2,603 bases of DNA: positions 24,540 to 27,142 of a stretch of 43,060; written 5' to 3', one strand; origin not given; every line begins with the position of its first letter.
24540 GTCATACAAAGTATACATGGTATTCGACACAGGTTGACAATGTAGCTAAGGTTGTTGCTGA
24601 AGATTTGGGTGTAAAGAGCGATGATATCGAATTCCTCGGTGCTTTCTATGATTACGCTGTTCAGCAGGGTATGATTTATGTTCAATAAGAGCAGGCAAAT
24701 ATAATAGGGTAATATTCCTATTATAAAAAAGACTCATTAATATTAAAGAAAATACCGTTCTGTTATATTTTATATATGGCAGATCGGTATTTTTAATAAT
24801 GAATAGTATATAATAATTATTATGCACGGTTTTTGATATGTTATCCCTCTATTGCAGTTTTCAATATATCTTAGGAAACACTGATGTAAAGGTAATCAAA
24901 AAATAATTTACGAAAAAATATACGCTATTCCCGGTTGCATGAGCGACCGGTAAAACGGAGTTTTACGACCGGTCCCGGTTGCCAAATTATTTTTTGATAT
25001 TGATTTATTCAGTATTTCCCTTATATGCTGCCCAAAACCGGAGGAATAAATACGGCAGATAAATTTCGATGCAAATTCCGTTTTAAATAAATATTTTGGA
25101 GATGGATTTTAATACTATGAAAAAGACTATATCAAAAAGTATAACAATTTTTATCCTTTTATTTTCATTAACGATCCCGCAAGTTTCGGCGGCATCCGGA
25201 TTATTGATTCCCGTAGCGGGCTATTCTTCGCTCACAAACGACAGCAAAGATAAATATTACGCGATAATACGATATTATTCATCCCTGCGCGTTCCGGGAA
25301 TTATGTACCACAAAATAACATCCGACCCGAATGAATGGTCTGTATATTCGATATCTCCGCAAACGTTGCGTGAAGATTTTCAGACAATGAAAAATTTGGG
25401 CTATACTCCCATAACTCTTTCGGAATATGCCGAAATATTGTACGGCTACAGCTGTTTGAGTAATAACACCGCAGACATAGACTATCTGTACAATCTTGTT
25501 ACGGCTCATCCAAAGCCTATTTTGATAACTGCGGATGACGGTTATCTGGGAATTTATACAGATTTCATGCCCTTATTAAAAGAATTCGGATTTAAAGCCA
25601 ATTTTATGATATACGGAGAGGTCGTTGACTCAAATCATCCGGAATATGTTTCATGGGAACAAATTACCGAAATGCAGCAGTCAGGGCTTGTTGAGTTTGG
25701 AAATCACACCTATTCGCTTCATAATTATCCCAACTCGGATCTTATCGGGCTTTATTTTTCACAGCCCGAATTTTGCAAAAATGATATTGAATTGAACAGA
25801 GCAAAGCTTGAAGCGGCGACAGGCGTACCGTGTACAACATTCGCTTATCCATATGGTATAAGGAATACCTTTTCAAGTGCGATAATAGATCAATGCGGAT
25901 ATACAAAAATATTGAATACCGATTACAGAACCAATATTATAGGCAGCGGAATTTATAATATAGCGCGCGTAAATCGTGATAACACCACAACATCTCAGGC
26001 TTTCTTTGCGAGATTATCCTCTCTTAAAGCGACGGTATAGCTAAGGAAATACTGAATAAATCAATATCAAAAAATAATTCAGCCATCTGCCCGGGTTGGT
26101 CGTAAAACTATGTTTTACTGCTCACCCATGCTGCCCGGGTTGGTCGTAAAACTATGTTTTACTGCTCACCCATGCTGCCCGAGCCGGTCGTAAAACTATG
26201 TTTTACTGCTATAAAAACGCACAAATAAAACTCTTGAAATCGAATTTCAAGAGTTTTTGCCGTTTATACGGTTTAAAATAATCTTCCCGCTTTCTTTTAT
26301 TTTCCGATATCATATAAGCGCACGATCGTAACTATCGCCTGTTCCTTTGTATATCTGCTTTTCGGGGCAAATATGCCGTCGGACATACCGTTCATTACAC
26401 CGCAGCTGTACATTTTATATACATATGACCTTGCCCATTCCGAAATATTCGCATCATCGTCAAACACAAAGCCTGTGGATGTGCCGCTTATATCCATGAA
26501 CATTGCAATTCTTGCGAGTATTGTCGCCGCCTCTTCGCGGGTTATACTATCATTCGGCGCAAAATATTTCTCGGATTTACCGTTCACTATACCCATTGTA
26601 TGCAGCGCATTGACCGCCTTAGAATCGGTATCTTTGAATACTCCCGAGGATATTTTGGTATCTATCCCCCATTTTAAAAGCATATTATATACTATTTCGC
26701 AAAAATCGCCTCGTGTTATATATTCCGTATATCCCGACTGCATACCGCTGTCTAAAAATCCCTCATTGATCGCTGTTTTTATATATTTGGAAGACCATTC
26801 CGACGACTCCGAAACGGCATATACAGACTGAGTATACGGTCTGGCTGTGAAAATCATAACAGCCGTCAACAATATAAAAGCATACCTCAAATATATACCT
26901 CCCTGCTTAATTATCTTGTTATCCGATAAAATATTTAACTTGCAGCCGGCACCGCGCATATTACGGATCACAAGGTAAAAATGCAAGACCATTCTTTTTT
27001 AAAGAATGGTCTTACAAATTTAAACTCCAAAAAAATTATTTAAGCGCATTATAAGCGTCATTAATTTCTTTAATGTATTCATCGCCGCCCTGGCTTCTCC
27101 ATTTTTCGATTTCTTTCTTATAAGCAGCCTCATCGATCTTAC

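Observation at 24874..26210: AT-rich polysaccharide-deacetylase gene bracketed by ~100-bp inverted repeats: candidate invertible or mobilisable single-gene cassette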

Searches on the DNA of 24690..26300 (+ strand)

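Call 51: search_rna_families(source=window, start=24690, end=26300, threshold=evalue, max_evalue=5)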
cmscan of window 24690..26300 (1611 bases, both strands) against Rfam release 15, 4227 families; matches with E-value up to 5: 5.
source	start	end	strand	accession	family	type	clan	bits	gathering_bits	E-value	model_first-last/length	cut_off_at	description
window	24733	24803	+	RF04068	mir-3927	Gene; miRNA;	-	26.6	90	0.044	1-85/85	no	mir-3927 microRNA precursor family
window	24733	24803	-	RF04068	mir-3927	Gene; miRNA;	-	23.7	90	0.23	1-85/85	no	mir-3927 microRNA precursor family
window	26227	26287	-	RF02844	RefA9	Gene; antisense;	-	22.7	49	1.2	1-64/64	no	Enterococcus sRNA A9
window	25091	25227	-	RF01443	S_pombe_snR91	Gene; snRNA; snoRNA; HACA-box;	-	18.1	50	3.6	1-144/144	no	small nucleolar RNA snR91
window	25051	25113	+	RF01494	rliD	Gene; antisense;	-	11.8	50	2.3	122-186/327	no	Listeria sRNA rliD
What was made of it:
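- On Known structured RNA family (Rfam): The permissive scan of 24690-26300 gave only generic hairpin noise, far below threshold (call 51).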

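Call 52: search_rna_families(source=L032, start=9800, end=11561, threshold=evalue, max_evalue=5)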
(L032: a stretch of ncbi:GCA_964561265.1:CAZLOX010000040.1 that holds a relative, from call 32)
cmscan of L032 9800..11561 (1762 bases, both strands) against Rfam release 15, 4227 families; matches with E-value up to 5: 21.
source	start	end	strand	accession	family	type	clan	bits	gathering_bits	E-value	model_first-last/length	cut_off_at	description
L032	11057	11136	-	RF04282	mir-507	Gene; miRNA;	CL00136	29.8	79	0.00089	1-82/82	no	mir-507 microRNA precursor family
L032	11057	11136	-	RF04302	mir-506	Gene; miRNA;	CL00140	29.7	84.5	0.00096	1-81/81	no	mir-506 microRNA precursor family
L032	9845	9923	-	RF04068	mir-3927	Gene; miRNA;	-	27.9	90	0.024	1-85/85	no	mir-3927 microRNA precursor family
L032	9845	9923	+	RF04068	mir-3927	Gene; miRNA;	-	27.3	90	0.033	1-85/85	no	mir-3927 microRNA precursor family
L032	11067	11193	-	RF01606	plasmodium_snoR31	Gene; snRNA; snoRNA; HACA-box;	-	26.6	60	0.61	1-145/145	no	small nucleolar RNA snoR31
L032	11057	11133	+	RF04282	mir-507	Gene; miRNA;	CL00136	25.2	79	0.018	1-82/82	no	mir-507 microRNA precursor family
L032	11068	11125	-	RF03940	MIR9563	Gene; miRNA;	-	22.1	90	0.36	1-127/127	no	MIR9563 microRNA precursor family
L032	9849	9917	-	RF04239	mir-4679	Gene; miRNA;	-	22.1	88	0.36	1-75/75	no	mir-4679 microRNA precursor family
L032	11069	11178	+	RF00400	SNORA28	Gene; snRNA; snoRNA; HACA-box;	CL00033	21.6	65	0.76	1-126/126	no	Small nucleolar RNA SNORA28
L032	11058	11135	-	RF00861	mir-488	Gene; miRNA;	-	21.5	88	0.13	1-83/83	no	mir-488 microRNA precursor family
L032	10939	10982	-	RF03822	mir-3931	Gene; miRNA;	-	20.5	49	0.42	1-77/77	no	mir-3931 microRNA precursor family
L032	9862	9908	+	RF04147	MIR6224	Gene; miRNA;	-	20.4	171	0.37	1-176/176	no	MIR6224 microRNA precursor family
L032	9850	9915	+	RF00735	mir-367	Gene; miRNA;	-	19.9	54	0.49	1-68/68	no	mir-367 microRNA precursor family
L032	11413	11495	+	RF03752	MIR5292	Gene; miRNA;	-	19.4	105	2.8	1-94/94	no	MIR5292 microRNA precursor family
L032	11064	11125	-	RF03362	mir-9436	Gene; miRNA;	-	19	80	1.5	1-66/66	no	mir-9436 microRNA precursor family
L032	11222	11342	-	RF01412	BsrG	Gene; sRNA;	-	18.7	55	0.094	25-154/259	no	BsrG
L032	11071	11121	-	RF00823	lsy-6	Gene; miRNA;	-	18.6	60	1.1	1-74/74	no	lsy-6 microRNA precursor family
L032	11057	11133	+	RF03503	mir-547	Gene; miRNA;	-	18.3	90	1.2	1-78/78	no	mir-547 microRNA precursor family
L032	10927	10990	+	RF02625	WsnRNA46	Gene; sRNA;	-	17.8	65.3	3.8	1-151/151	no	Wolbachia sRNA 46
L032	11013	11123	+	RF01494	rliD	Gene; antisense;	-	13.7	50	0.64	1-327/327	no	Listeria sRNA rliD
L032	11074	11167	+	RF02825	LPR17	Gene; sRNA;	-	12.8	98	4.1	1-257/257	no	Legionella RNA 17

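Call 71: search_dna_similar(query=window:24860-25030:+, collection=plasmids, mode=distant, max_evalue=0.01, max_rows=10)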
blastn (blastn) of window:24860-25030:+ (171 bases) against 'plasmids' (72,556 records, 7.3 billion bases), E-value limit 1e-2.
No match.

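Call 72: search_dna_similar(query=window:24860-25030:+, collection=phages, mode=distant, max_evalue=0.01, max_rows=10)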
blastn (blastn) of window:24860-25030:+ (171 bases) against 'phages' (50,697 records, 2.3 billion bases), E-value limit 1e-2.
No match.

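Call 73: search_dna_similar(query=window:26040-26225:+, collection=plasmids, mode=distant, max_evalue=0.01, max_rows=10)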
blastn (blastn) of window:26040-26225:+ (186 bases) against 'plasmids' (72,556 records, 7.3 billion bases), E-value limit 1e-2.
No match.
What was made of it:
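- Tried and rejected: BLAST of both elements against plasmids, and of the left element against phages, found no match (calls 71-73).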

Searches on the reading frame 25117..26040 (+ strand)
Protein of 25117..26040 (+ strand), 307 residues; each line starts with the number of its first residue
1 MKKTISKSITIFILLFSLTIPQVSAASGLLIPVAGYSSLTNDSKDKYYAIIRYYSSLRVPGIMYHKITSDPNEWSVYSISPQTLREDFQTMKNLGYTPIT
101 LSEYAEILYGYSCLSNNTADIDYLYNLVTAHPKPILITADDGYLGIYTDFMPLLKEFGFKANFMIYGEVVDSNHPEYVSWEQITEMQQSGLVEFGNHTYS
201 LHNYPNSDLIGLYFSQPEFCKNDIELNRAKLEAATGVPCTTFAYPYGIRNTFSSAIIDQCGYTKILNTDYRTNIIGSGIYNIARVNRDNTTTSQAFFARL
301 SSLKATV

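Call 8: search_protein_families(library=pfam, proteins=[window:25117-26040:+])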
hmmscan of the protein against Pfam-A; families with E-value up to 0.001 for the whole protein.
window:25117-26040:+ (307 aa): 1 family
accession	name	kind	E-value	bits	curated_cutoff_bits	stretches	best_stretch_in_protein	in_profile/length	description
PF01522.26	Polysacc_deac_1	-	6.7e-23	81.4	23.1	1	130-263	4-122/124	Polysaccharide deacetylase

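Call 18: find_encoding_contigs(protein=window:25117-26040:+, flank=10000, max_places=10)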
Protein window:25117-26040:+ (307 aa): 1 contig read that carries it; 1 place shown.
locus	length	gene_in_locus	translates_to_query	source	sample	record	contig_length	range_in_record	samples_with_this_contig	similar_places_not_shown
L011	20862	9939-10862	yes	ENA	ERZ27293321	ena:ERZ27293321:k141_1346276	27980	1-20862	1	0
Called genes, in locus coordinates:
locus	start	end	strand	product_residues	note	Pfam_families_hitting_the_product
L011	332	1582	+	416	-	PF01136:Peptidase_U32, PF16325:Peptidase_U32_C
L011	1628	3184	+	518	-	PF00890:FAD_binding_2 (faint), PF01266:DAO (weak), PF01593:Amino_oxidase, PF12831:FAD_oxidored (faint), PF13450:NAD_binding_8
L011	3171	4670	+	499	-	PF13231:PMT_2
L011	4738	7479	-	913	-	PF22666:Glyco_hydro_2_N2 (weak), PF02837:Glyco_hydro_2_N, PF21467:BetaGal_gal-bd (faint), PF00703:Glyco_hydro_2, PF02836:Glyco_hydro_2_C, PF16355:DUF4982, PF18565:Glyco_hydro2_C5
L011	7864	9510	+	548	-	-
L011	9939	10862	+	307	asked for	PF01522:Polysacc_deac_1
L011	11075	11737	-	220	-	PF00395:SLH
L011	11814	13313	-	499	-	PF01547:SBP_bac_1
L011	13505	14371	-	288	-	PF00528:BPD_transp_1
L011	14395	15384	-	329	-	PF00528:BPD_transp_1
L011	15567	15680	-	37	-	-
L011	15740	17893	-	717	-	PF07470:Glyco_hydro_88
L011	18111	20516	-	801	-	PF20578:aBig_2, PF00395:SLH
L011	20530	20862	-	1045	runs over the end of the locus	PF00395:SLH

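Call 30: find_homologous_proteins(query=window:25117-26040:+, max_evalue=1e-20)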
Query window:25117-26040:+ (307 aa): 6 proteins with E <= 1e-20 among 795 candidates.
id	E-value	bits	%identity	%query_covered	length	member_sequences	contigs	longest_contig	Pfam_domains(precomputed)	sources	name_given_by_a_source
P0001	2.0e-185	633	100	91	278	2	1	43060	PF01522.27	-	-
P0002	1.2e-150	519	75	99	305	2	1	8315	PF01522.27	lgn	-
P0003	8.5e-145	500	72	99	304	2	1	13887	PF01522.27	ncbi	-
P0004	2.2e-142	492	72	99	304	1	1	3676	PF01522.27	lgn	-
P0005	3.3e-126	439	66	93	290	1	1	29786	PF01522.27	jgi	-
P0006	5.9e-48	182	38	80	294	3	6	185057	PF01522.27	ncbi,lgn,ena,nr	ncbi:MAG: polysaccharide deacetylase family protein [Clostridia bacterium]|nr:polysaccharide deacety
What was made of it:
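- No copy of the arm-flanked gene was found elsewhere (calls 18, 30).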

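Call 31: find_encoding_contigs(protein=P0002, flank=10000)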
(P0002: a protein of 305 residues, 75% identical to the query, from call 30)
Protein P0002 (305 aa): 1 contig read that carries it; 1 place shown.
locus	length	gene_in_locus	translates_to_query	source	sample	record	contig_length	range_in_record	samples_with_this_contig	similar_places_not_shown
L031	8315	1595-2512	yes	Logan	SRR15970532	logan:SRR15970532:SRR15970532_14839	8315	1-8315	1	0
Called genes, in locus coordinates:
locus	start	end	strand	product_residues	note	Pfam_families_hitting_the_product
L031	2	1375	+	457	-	?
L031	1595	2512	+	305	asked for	PF01522:Polysacc_deac_1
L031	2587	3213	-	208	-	PF00395:SLH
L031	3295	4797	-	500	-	PF01547:SBP_bac_1, PF13416:SBP_bac_8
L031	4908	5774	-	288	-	PF00528:BPD_transp_1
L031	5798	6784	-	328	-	PF00528:BPD_transp_1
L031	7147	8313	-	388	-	?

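Call 32: find_encoding_contigs(protein=P0003, flank=10000)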
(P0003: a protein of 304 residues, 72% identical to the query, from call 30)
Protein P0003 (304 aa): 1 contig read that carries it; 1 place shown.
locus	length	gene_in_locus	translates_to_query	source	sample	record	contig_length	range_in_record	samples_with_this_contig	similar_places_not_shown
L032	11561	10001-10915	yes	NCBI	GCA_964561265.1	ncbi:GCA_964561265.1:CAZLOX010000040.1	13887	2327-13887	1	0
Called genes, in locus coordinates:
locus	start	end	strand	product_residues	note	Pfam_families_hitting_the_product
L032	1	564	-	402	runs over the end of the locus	PF02441:Flavoprotein, PF04127:DFP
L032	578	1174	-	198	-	PF04055:Radical_SAM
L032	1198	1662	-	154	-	PF22811:Zn_ribbon_NrdR, PF03477:ATP-cone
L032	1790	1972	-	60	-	PF01402:RHH_1 (weak)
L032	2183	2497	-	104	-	PF12844:HTH_19, PF13560:HTH_31 (weak), PF01381:HTH_3 (weak)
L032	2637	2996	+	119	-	PF07411:DUF1508 (faint)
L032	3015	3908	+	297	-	PF13240:Zn_Ribbon_1 (weak)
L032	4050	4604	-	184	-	PF21349:RUBY_RBDX, PF02915:Rubrerythrin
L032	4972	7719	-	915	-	PF02837:Glyco_hydro_2_N, PF22666:Glyco_hydro_2_N2 (faint), PF00703:Glyco_hydro_2, PF02836:Glyco_hydro_2_C, PF16355:DUF4982, PF18565:Glyco_hydro2_C5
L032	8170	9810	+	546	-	-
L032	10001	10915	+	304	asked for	PF01522:Polysacc_deac_1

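Call 33: find_encoding_contigs(protein=P0005, flank=10000)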
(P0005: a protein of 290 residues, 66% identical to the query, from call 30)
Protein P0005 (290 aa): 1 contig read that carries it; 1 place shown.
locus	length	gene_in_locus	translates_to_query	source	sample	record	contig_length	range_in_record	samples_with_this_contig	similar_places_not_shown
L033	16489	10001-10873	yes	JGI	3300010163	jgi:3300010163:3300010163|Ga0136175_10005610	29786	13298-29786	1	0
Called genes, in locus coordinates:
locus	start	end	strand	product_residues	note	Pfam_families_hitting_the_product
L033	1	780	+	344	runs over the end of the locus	PF00528:BPD_transp_1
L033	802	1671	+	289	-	PF00528:BPD_transp_1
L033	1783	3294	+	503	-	PF01547:SBP_bac_1, PF13416:SBP_bac_8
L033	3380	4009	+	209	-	PF00395:SLH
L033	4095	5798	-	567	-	PF03816:LytR_cpsA_psr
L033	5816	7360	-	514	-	PF03816:LytR_cpsA_psr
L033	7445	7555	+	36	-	-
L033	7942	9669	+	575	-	-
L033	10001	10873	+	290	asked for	PF01522:Polysacc_deac_1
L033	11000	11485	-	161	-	PF00383:dCMP_cyt_deam_1, PF14437:MafB19-deam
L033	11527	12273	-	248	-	PF11967:RecO_N, PF02565:RecO_C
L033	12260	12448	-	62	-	-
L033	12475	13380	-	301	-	PF03193:RsgA_GTPase (faint), PF00009:GTP_EFTU, PF01926:MMR_HSR1, PF02421:FeoB_N, PF02492:cobW (faint), PF04548:AIG1 (weak), PF00350:Dynamin_N (weak), PF07650:KH_2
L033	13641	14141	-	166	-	PF02130:YbeY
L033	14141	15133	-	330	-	PF01695:IstB_IS21 (weak), PF02562:PhoH, PF13604:AAA_30 (weak), PF13245:AAA_19 (weak)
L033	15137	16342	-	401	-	PF06898:YqfD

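Call 34: find_encoding_contigs(protein=P0004, flank=10000)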
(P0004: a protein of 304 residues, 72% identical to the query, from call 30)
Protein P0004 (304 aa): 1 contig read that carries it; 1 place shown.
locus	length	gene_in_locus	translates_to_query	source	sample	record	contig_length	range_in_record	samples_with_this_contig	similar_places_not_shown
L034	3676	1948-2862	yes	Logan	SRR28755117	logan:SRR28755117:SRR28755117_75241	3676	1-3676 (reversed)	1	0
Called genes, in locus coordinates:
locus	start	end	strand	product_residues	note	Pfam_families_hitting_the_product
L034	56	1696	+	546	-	-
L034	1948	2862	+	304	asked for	PF01522:Polysacc_deac_1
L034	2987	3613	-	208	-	PF00395:SLH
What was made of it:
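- On Composite transposon / MITE-bounded cassette: The same upstream partner and orientation occur in all 5 lineages (calls 31-34).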

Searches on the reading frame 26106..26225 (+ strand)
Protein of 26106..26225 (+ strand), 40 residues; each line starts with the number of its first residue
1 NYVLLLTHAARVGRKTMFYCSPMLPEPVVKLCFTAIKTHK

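Call 50: find_homologous_proteins(query=window:26106-26225:+, max_evalue=0.01)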
Query window:26106-26225:+: no candidate shares three 5-residue words with the query. No homologue found.
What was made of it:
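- Tried and rejected: A protein-database search with the only open frame across the unit array, hoping for spurious ORF calls on other copies, found nothing (call 50).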

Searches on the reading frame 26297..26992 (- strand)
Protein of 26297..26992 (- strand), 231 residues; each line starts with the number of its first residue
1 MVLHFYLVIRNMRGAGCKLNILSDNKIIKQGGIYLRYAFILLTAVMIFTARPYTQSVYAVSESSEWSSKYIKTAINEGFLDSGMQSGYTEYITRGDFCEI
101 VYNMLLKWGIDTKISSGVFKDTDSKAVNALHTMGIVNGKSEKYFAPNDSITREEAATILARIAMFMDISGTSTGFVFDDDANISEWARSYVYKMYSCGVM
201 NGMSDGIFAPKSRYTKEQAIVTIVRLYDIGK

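Call 8: search_protein_families(library=pfam, proteins=[window:26297-26992:-])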
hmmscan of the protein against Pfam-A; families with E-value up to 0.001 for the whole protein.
window:26297-26992:- (231 aa): 1 family
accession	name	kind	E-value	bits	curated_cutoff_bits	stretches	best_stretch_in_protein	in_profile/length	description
PF00395.25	SLH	-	1.6e-22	79.6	20.8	2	125-156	13-44/44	S-layer homology domain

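Call 19: find_encoding_contigs(protein=window:26297-26992:-, flank=10000, max_places=10)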
Protein window:26297-26992:- (231 aa): no gene with exactly this product is on record in the collection.

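Call 54: find_encoding_contigs(protein=window:26297-26959:-, flank=6000, max_places=10)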
Protein window:26297-26959:- (220 aa): 1 contig read that carries it; 1 place shown.
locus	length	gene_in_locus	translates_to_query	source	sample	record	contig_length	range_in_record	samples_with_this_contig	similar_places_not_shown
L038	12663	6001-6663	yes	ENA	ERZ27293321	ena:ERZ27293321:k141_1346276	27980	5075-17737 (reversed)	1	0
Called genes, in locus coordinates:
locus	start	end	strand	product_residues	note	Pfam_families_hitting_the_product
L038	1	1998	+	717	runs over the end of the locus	PF07470:Glyco_hydro_88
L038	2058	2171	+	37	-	-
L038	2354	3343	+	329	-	PF00528:BPD_transp_1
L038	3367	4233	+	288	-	PF00528:BPD_transp_1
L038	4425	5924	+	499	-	PF01547:SBP_bac_1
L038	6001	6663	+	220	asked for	PF00395:SLH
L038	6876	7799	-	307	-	PF01522:Polysacc_deac_1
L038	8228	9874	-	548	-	-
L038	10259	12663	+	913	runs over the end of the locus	PF22666:Glyco_hydro_2_N2 (weak), PF02837:Glyco_hydro_2_N, PF21467:BetaGal_gal-bd (faint), PF00703:Glyco_hydro_2, PF02836:Glyco_hydro_2_C, PF16355:DUF4982, PF18565:Glyco_hydro2_C5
